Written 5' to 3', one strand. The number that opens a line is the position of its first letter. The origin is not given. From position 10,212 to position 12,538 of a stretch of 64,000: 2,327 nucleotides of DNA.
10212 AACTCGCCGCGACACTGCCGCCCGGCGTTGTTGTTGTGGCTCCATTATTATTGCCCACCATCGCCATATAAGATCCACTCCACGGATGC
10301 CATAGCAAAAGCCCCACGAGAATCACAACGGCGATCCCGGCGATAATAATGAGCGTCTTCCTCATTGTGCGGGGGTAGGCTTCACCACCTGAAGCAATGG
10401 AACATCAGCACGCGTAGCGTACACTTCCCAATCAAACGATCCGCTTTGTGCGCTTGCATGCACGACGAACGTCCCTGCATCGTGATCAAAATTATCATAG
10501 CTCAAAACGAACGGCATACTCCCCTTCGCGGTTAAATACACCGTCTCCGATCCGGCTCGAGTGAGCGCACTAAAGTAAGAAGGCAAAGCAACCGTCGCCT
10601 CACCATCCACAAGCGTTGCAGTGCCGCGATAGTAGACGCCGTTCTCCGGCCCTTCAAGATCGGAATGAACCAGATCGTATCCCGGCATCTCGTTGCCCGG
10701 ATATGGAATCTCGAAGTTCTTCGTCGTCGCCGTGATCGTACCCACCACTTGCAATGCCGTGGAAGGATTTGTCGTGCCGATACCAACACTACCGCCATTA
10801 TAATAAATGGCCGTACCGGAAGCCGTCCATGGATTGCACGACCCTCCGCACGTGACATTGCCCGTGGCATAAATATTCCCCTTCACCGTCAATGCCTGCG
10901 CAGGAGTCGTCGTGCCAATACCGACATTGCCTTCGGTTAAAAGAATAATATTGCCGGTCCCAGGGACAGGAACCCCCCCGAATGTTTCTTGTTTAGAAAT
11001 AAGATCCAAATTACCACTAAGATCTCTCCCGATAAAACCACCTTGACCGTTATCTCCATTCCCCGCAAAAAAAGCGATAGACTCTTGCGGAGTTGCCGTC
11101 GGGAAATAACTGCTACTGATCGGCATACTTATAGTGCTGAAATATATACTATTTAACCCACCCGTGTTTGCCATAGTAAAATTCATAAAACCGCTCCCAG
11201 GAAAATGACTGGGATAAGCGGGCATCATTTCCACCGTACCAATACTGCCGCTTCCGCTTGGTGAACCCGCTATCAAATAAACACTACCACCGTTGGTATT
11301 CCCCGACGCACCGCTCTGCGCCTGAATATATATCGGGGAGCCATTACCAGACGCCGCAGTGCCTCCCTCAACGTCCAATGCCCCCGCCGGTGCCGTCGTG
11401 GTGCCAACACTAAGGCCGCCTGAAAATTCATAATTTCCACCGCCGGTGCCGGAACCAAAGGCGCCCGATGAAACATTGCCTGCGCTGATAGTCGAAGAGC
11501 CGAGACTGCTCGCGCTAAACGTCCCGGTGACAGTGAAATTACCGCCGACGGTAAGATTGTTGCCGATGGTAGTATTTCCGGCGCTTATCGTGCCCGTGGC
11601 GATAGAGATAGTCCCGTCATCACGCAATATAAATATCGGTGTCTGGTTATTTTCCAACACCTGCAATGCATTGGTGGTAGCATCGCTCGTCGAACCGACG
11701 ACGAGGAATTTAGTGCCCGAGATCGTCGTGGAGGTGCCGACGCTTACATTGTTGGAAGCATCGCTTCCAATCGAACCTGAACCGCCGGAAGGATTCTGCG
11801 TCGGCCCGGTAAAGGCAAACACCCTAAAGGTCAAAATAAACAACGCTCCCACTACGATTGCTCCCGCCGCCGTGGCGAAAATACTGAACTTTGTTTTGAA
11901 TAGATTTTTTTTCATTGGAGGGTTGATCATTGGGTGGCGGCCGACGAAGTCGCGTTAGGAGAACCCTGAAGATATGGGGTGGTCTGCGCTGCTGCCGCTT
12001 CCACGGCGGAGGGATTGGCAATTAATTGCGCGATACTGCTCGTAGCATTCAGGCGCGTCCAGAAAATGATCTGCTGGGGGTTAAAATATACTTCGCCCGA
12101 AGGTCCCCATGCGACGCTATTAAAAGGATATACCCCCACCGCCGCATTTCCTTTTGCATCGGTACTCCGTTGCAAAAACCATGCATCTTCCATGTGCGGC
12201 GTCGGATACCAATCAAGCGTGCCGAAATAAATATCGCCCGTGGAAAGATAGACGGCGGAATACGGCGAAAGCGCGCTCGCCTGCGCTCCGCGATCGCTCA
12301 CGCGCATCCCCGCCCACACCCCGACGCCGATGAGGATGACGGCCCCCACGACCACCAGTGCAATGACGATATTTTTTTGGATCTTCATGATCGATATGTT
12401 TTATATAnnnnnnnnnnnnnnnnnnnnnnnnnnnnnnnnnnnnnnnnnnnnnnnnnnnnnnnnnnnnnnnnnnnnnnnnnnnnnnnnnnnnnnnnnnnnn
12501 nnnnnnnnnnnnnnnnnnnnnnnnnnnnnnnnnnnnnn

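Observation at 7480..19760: Type IV pilus / competence locus with non-canonical exported cargo genes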

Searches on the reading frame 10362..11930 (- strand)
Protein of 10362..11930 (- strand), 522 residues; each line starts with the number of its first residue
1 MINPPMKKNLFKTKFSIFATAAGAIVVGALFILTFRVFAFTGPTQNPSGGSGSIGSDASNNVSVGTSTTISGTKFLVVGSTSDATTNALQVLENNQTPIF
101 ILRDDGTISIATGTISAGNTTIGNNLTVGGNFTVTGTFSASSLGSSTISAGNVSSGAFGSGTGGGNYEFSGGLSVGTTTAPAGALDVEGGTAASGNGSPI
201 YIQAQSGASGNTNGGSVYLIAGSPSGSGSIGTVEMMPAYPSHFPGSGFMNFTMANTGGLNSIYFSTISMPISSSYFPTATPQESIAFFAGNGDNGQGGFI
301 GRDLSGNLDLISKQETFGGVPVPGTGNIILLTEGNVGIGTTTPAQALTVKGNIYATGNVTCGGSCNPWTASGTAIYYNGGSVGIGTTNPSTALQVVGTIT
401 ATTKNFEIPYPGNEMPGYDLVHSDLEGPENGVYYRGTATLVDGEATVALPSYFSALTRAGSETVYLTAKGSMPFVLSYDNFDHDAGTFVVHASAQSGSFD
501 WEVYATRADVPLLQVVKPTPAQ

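Call 3: search_protein_families(library=pfam, max_evalue=0.01, proteins=[window:10362-11930:-])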
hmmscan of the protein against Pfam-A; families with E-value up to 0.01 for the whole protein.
window:10362-11930:- (522 aa): 0 families

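Call 16: find_homologous_proteins(query=window:10362-11930:-)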
Query window:10362-11930:- (522 aa): 159 proteins with E <= 0.001 among 8000 candidates; the best 120 are listed.
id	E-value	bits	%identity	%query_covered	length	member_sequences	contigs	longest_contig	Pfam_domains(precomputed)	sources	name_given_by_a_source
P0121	0.0e+0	1116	100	100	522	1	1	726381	-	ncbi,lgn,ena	-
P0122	2.5e-209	715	79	83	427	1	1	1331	-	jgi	jgi:hypothetical protein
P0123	4.7e-70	255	71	27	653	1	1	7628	-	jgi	jgi:hypothetical protein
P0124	3.2e-69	252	77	27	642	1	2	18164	PF07963.18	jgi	jgi:prepilin-type N-terminal cleavage/methylation domain-containing protein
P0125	8.7e-68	248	62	33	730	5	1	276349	-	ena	-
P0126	4.5e-67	245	81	27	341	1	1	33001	-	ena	-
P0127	6.8e-67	245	71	25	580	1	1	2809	-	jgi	jgi:hypothetical protein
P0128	2.9e-65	239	79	27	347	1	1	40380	-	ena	-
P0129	2.9e-60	223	77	25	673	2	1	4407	-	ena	-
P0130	1.4e-51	194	54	37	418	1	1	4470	-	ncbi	-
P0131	2.0e-51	194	62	35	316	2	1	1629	-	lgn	-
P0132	4.3e-50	189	42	75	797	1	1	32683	-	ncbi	-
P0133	9.7e-47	178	37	76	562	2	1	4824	-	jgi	jgi:hypothetical protein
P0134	1.1e-43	168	53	35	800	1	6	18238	-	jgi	jgi:hypothetical protein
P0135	2.5e-40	157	60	32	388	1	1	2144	-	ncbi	-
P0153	3.0e-26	111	28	42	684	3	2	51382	PF13884.12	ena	-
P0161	9.1e-22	96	43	37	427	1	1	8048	PF21722.5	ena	-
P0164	1.0e-20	92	47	29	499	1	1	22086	PF21722.5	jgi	jgi:hypothetical protein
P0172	1.0e-16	79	56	12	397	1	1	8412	PF13884.12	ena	-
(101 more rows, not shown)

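Call 18: find_encoding_contigs(protein=P0121, flank=10000, max_places=3)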
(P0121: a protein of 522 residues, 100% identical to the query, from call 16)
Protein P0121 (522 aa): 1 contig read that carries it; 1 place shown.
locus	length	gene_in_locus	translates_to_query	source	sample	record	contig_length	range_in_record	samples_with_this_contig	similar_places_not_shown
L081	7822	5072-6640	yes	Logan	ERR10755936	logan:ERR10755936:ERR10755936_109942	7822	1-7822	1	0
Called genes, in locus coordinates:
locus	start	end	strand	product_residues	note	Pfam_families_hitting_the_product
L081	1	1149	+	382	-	?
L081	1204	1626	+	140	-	-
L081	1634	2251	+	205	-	-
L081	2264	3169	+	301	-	-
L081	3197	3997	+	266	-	PF07963:N_methyl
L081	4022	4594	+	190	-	PF13473:Cupredoxin_1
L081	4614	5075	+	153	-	-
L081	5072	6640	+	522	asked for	-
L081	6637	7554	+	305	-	-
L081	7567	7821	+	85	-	?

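Call 26: search_protein_families(library=ncbifam, max_evalue=1, proteins=[window:10362-11930:-])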
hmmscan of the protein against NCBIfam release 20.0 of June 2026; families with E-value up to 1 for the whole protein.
window:10362-11930:- (522 aa): 0 families

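Call 39: search_solved_structures(query=window:10362-11930:-, max_evalue=1)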
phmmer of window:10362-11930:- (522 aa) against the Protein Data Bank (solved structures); distinct sequences matched with E-value up to 1: 1.
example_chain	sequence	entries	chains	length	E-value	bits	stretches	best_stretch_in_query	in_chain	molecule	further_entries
8ond_A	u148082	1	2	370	0.0062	18.7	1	326-398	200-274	bd2133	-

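Call 46: predict_structure(alignment_id=A2)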
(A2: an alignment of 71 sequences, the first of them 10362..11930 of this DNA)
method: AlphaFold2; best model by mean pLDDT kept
length: 522 residues; sequences in the alignment: 71
mean_pLDDT: 66.8   pTM: 0.38
mean pLDDT of the five models: 66.8, 66.3, 66.2, 62.6, 61.3
residues with pLDDT >= 90: 73; 70-90: 196; 50-70: 91; < 50: 162
segments of 3 or more residues with pLDDT < 50: 1-12, 155-157, 190-199, 203-218, 220-223, 225-284, 286-303, 306-309, 311-326, 366-374, 376-378
pLDDT, mean of each block of 10 residues (from residue 1): 41 55 76 64 54 72 79 75 76 83 81 71 78 78 68 56 62 77 71 45 46 44 46 43 42 41 40 40 43 42 48 41 51 75 80 70 48 48 82 81 76 83 68 94 97 93 97 95 97 98 92 78 40
secondary structure, 60 per line:
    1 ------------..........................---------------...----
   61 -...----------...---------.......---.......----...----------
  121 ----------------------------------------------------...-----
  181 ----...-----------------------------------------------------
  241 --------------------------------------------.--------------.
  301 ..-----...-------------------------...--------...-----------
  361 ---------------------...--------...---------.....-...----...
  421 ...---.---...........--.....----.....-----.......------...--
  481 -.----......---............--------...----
elements in order: H13-38 E54-56 E62-64 E75-77 E87-93 E97-103 E108-110 E173-175 E185-187 E300-302 E308-310 E336-338 E347-349 E382-384 E393-395 E405-409 E418-423 E431-441 E444-448 H453-456 E463-469 E476-478 E487-492 E496-507 E516-518

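Call 48: fold_search(model_id=the predicted structure, library=pdb)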
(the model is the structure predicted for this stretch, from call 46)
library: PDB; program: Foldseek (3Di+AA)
matches with E <= 10: 804; with E <= 0.001: 0
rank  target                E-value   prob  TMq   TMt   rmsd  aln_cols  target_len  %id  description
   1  8ond_B                1.5e-03  0.77  0.12  0.16  14.6       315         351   16  Structure of the C-terminal domains of the Bdellovibrio bacteriovorus Bd2133 fibre (released 2023-10-25)
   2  8ond_A                2.8e-03  0.57  0.14  0.18  16.2       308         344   18  Structure of the C-terminal domains of the Bdellovibrio bacteriovorus Bd2133 fibre (released 2023-10-25)
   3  7eea_C                6.8e-03  1.00  0.11  0.09   3.4        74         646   23  Cyanophage Pam1 tailspike receptor-binding domain (released 2021-10-20)
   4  9k4a_A                9.8e-03  1.00  0.11  0.09   3.6        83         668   20  Cryo-EM structure of depolymerase S2-4 from Klebsiella phage K64-1 (released 2026-03-25)
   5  7eea_A                1.1e-02  1.00  0.11  0.09   3.5        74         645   23  Cyanophage Pam1 tailspike receptor-binding domain (released 2021-10-20)
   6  6ct8                  1.1e-02  1.00  0.13  0.26  10.4       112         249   11  Selenomethionine structure of N-truncated R2-type pyocin tail fiber at 2.6 angstrom resolution (released 2019-02-20)
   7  6cl6_A                1.1e-02  1.00  0.13  0.18  10.1       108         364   10  Structure of P. aeruginosa R2 pyocin fiber PA0620 comprising C-terminal residues 323-691 (released 2018-06-27)
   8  7eea_B                1.4e-02  1.00  0.11  0.09   3.5        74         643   22  Cyanophage Pam1 tailspike receptor-binding domain (released 2021-10-20)
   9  7w1c_B                1.6e-02  1.00  0.10  0.08   6.5        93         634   28  Crystal structure of Klebsiella pneumoniae K1 capsule-specific polysaccharide lyase in a P1 crystal form (released 2022-05-18)
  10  4mtm                  2.7e-02  0.91  0.12  0.35  10.4       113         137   14  Crystal structure of the tail fiber gp53 from Acinetobacter baumannii bacteriophage AP22 (released 2014-10-01)
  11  3wmp_A                6.3e-02  0.80  0.09  0.37   6.3        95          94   13  Crystal structure of SLL-2 (released 2015-01-14)
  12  9h6h_B                6.3e-02  0.38  0.09  0.06  13.1       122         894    9  Bacteroides ovatus GH98 endoxylanase with Seleno-methionine substituents (released 2025-11-05)
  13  3isr_B                7.5e-02  0.35  0.09  0.14   9.0        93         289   14  The Crystal Structure of a Putative Cysteine Protease from Cytophaga hutchinsonii to 1.9A (released 2009-09-08)
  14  1uf2_C                8.0e-02  0.35  0.10  0.12  14.7       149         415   11  The Atomic Structure of Rice dwarf Virus (RDV) (released 2003-10-14)
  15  1uf2_E                9.6e-02  0.47  0.10  0.12  13.1       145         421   10  The Atomic Structure of Rice dwarf Virus (RDV) (released 2003-10-14)
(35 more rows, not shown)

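Call 51: find_encoding_contigs(protein=P0124, flank=10000, max_places=2)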
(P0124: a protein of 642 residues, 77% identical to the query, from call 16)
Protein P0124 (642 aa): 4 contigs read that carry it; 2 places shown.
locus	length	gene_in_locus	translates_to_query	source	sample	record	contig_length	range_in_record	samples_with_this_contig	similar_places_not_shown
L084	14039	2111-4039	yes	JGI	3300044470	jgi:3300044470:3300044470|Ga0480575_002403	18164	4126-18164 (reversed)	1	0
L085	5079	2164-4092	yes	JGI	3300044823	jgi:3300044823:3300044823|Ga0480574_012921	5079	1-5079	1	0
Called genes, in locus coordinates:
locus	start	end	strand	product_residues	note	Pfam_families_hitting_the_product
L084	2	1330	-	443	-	?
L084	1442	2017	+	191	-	-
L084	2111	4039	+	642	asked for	PF07963:N_methyl (faint)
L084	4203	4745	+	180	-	PF13473:Cupredoxin_1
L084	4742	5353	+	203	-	-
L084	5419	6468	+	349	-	-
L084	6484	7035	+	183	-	-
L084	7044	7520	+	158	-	-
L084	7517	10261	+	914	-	PF00041:fn3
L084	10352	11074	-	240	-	-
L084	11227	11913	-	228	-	PF01797:Y1_Tnp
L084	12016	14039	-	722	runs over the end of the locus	PF17191:RecG_wedge, PF01336:tRNA_anti-codon (weak), PF00270:DEAD, PF04851:ResIII, PF13604:AAA_30 (faint), PF00271:Helicase_C, PF19833:RecG_dom3_C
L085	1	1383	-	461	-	?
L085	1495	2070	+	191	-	-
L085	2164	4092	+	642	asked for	PF07963:N_methyl (faint)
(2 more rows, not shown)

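Call 81: search_protein_families(library=pfam, max_evalue=0.1, proteins=[P0124, P0153, P0172, P0161, P0164])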
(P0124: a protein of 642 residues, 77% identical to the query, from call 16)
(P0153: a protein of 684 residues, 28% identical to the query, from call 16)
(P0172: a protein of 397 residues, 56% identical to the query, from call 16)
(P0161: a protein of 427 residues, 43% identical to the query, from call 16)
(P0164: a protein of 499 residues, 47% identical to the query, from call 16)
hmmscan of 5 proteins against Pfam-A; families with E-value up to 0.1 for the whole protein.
P0124 (642 aa): 1 family
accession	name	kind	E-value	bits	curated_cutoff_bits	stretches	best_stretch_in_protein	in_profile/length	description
PF07963.17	N_methyl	-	1.1e-05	25.3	21.2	1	2-23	4-25/27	Prokaryotic N-terminal methylation motif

P0153 (684 aa): 3 families
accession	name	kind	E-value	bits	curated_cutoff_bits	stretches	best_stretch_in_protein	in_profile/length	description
PF13884.11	Peptidase_S74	-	5.9e-08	33.3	22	1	579-629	1-52/58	Chaperone of endosialidase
PF07588.17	DUF1554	-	0.00042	20.6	27.5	0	184-216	55-87/136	Protein of unknown function (DUF1554)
PF06598.16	Chlorovi_GP_rpt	-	0.063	13.8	27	0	302-313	2-13/34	Chlorovirus glycoprotein repeat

P0172 (397 aa): 2 families
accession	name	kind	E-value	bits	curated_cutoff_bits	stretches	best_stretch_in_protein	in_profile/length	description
PF13884.11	Peptidase_S74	-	4.8e-15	56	22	1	282-339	1-57/58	Chaperone of endosialidase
PF25443.1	ANG-1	-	0.00033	21.2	28.5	1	357-392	9-44/105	ANG-1-like domain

P0161 (427 aa): 1 family
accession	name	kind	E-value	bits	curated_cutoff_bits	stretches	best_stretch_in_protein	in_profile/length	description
PF21722.4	Gly_rich_2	-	2.8e-09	37.8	24.3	1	213-427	4-225/226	Glycine-rich domain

P0164 (499 aa): 1 family
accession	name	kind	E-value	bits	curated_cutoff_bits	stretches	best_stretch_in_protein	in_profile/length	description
PF21722.4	Gly_rich_2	-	3.5e-06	27.6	24.3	1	289-497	2-225/226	Glycine-rich domain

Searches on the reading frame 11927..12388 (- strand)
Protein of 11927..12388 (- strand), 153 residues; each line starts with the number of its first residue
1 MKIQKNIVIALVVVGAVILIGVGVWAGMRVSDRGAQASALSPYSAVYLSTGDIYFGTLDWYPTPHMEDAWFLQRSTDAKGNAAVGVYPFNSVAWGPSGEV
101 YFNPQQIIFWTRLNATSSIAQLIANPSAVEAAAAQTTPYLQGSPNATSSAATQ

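Call 3: search_protein_families(library=pfam, max_evalue=0.01, proteins=[window:11927-12388:-])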
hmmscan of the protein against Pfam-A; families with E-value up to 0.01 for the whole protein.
window:11927-12388:- (153 aa): 0 families

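Call 26: search_protein_families(library=ncbifam, max_evalue=1, proteins=[window:11927-12388:-])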
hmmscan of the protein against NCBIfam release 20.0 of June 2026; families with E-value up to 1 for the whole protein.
window:11927-12388:- (153 aa): 2 families
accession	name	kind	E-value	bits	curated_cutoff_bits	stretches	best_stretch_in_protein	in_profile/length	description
NF011054.0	PRK14486.1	equivalog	0.1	12.1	447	1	2-55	4-59/294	putative bifunctional cbb3-type cytochrome c oxidase subunit II/cytochrome c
NF005175.0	PRK06654.1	equivalog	0.12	12.1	218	1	8-53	36-81/181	flagellar basal body-associated protein FliL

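Call 54: find_related_loci(query=A3, collection=metagenome_contigs, flank=10000)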
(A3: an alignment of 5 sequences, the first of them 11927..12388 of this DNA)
Query A3 (153 aa) in metagenome_contigs; peptide patterns used: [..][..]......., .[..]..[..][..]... (x = any residue, [..] = any of these).
175 stretches matched a pattern; 76 encode a relative of the query (tblastn E <= 1e-3); 76 distinct loci.
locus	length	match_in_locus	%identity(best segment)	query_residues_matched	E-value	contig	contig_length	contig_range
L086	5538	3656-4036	72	1-127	2e-60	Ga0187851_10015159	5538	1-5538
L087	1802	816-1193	71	1-126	4e-60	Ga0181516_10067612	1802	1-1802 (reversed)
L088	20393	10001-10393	70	1-130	3e-58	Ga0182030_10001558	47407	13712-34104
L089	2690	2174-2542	69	1-123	9e-57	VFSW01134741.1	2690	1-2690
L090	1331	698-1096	68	1-132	2e-56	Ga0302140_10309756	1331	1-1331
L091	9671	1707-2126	64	1-138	2e-53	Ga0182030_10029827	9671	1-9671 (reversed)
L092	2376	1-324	76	20-126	4e-52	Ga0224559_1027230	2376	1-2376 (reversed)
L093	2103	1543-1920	72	1-126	3e-51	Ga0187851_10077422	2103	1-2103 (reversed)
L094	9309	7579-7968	59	1-127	1e-50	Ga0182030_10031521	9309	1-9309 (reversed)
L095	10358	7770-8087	75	21-126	8e-51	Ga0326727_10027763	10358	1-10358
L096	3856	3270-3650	72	1-127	3e-50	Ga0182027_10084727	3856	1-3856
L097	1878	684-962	82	34-126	2e-50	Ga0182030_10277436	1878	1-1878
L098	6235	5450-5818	67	3-126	2e-49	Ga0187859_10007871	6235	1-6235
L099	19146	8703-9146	56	1-148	4e-48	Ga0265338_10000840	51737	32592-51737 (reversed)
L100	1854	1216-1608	63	1-130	1e-48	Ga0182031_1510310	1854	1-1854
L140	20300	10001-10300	47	23-124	1e-27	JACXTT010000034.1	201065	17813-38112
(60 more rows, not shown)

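Call 57: find_related_loci(query=A3, collection=viral_contigs, flank=8000)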
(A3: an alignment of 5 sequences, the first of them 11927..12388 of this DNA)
Query A3 (153 aa) in viral_contigs; peptide patterns used: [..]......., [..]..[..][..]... (x = any residue, [..] = any of these).
31 stretches matched a pattern, but none encodes a relative of the query by tblastn (E <= 1e-3).

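Call 59: search_protein_families(library=pfam, max_evalue=10, proteins=[window:11927-12388:-])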
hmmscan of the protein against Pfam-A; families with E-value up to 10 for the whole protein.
window:11927-12388:- (153 aa): 1 family
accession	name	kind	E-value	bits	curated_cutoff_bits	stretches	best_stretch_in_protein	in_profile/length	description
PF18895.5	T4SS_pilin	-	0.016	15.7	26.6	1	3-37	8-45/71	Type IV secretion system pilin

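Call 76: search_protein_representatives(protein=window:11927-12388:-)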
Query: 153 residues. Proteins with E-value up to 0.001 (for the whole library): 406; up to 1e-10: 121; up to 1e-30: 8. The best 150 are listed.
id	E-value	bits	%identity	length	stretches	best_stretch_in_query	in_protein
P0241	1.6e-55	203.5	68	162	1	1-139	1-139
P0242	5.7e-47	175.7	63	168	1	1-148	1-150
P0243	2.5e-33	131.5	45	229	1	3-152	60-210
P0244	1.2e-32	129.2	46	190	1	7-142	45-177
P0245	1.3e-32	129.1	48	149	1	4-148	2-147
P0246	5.3e-32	127.1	45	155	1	10-139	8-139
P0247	7.3e-32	126.7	48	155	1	4-134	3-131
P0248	7.6e-31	123.4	44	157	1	5-140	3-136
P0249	2.4e-30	121.8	46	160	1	5-143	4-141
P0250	3.9e-30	121.1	46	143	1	2-136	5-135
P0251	4.0e-30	121.0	47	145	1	9-132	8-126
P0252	9.9e-30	119.8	43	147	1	7-136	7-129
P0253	1.1e-29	119.7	36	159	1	7-146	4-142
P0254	2.7e-29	118.4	46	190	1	9-137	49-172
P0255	6.7e-29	117.1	51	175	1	3-125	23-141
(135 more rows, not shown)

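Call 78: search_solved_structures(query=A4, max_evalue=10)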
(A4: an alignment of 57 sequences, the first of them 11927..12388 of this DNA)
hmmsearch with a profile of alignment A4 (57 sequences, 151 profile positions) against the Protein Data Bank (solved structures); distinct sequences matched with E-value up to 10: 5.
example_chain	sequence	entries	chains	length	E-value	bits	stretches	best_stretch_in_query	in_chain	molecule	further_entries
9kra_B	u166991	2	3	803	0.46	13.4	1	7-48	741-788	Angiotensin-converting enzyme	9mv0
8zya_D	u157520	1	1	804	0.68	12.8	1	9-48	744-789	Angiotensin-converting enzyme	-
7zax_A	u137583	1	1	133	0.75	12.7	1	73-133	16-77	Lipopolysaccharide export system protein LptA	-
7kep_A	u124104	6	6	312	0.84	12.5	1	1-41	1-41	Beta-lactamase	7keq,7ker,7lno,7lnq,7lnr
6b87_A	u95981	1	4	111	1.9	11.4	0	6-30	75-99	TMHC2_E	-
